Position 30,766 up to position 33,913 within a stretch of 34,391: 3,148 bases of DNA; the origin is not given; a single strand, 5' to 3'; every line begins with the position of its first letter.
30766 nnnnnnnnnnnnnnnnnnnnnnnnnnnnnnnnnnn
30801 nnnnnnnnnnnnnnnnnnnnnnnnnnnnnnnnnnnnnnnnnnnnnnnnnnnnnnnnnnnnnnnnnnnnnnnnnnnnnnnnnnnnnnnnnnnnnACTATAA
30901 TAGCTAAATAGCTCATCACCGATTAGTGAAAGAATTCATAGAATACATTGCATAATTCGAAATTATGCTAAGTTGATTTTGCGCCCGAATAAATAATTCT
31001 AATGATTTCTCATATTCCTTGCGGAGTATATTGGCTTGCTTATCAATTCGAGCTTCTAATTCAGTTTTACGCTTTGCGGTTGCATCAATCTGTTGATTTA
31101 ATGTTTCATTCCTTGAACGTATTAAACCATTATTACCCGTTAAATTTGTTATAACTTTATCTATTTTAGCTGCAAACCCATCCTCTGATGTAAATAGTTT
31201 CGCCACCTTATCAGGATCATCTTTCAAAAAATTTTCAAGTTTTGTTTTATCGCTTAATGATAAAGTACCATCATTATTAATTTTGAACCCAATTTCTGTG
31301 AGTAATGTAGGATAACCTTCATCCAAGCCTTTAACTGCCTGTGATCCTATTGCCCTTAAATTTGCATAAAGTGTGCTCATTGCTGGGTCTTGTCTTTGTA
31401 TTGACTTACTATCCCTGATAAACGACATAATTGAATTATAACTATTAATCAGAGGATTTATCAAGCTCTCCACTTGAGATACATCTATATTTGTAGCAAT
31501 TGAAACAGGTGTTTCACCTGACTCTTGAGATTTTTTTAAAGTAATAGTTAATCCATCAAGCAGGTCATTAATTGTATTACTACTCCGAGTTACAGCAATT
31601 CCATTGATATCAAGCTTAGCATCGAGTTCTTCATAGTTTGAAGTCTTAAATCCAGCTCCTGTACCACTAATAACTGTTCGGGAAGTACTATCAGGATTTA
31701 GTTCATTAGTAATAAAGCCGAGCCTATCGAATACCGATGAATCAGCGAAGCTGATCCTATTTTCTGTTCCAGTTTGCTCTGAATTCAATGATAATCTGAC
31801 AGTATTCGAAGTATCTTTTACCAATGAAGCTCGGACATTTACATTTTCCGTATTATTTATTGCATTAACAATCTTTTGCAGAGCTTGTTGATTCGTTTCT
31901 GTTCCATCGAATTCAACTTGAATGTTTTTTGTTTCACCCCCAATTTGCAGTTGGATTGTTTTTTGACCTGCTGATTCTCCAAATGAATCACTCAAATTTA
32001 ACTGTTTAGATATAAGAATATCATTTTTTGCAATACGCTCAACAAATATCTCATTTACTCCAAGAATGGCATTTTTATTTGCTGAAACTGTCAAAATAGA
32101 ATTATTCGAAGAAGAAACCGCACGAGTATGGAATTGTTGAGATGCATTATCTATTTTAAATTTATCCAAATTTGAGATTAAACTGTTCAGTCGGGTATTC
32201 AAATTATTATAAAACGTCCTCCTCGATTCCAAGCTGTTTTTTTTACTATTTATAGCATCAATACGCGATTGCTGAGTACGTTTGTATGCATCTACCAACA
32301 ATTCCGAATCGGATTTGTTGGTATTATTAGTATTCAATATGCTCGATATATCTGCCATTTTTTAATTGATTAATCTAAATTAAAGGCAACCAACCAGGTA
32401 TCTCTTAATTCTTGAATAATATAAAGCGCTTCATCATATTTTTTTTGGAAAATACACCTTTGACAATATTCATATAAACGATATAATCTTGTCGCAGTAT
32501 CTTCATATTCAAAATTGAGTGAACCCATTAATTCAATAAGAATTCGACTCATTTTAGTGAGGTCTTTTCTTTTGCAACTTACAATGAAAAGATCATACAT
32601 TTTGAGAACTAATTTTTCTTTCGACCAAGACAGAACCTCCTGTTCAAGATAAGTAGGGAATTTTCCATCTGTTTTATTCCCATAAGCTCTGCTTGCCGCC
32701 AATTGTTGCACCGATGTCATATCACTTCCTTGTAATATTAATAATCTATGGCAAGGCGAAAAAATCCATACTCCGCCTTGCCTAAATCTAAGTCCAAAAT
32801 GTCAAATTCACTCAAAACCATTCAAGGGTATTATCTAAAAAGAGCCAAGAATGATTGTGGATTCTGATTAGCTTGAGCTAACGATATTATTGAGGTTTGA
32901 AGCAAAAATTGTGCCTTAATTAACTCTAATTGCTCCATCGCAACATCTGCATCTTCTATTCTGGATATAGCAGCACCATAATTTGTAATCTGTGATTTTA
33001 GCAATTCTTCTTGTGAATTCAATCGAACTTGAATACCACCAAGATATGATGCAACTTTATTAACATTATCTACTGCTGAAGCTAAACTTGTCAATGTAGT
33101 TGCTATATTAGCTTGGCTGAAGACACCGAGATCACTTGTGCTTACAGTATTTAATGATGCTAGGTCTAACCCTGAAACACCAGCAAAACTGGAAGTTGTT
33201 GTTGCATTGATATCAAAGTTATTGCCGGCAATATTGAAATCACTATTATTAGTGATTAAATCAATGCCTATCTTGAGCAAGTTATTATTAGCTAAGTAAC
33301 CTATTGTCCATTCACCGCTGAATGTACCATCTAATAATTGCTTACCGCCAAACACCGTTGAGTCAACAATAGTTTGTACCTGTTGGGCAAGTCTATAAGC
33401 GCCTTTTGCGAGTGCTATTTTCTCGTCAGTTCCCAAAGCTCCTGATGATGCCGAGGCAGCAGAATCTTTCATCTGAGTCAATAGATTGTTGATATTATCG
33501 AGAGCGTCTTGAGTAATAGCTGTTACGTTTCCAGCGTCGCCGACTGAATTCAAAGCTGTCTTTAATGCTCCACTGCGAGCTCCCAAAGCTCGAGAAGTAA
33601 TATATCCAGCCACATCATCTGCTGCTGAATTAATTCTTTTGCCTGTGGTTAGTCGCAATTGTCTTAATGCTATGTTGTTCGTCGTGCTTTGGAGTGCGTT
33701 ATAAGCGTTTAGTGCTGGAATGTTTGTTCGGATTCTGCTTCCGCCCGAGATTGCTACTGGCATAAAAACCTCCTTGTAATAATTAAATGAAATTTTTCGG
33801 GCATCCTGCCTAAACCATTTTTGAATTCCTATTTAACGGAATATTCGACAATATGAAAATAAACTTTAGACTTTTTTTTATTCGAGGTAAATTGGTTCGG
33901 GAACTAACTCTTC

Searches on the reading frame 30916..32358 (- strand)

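Call 72: search_protein_families(library=pfam, proteins=[window:30916-32358:-], max_evalue=0.01)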
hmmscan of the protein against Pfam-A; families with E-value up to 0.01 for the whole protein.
window:30916-32358:- (480 aa): 2 families
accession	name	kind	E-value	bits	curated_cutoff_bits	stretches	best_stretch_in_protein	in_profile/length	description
PF07195.17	FliD_C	-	3.8e-32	112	25.4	1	246-458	3-232/236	Flagellar hook-associated protein 2 C-terminus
PF02465.23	FliD_N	-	5.4e-13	49.8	24.8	1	17-113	4-97/97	Flagellar hook-associated protein 2 N-terminus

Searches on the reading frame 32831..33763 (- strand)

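Call 72: search_protein_families(library=pfam, proteins=[window:32831-33763:-], max_evalue=0.01)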
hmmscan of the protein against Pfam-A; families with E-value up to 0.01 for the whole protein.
window:32831-33763:- (310 aa): 2 families
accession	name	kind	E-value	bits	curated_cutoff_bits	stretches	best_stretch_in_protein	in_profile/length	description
PF00669.25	Flagellin_N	-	1.4e-21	77.5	26.6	1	11-148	1-138/139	Bacterial flagellin N-terminal helical region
PF00700.27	Flagellin_C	-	2.7e-17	63.3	23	1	227-309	4-86/86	Bacterial flagellin C-terminal helical region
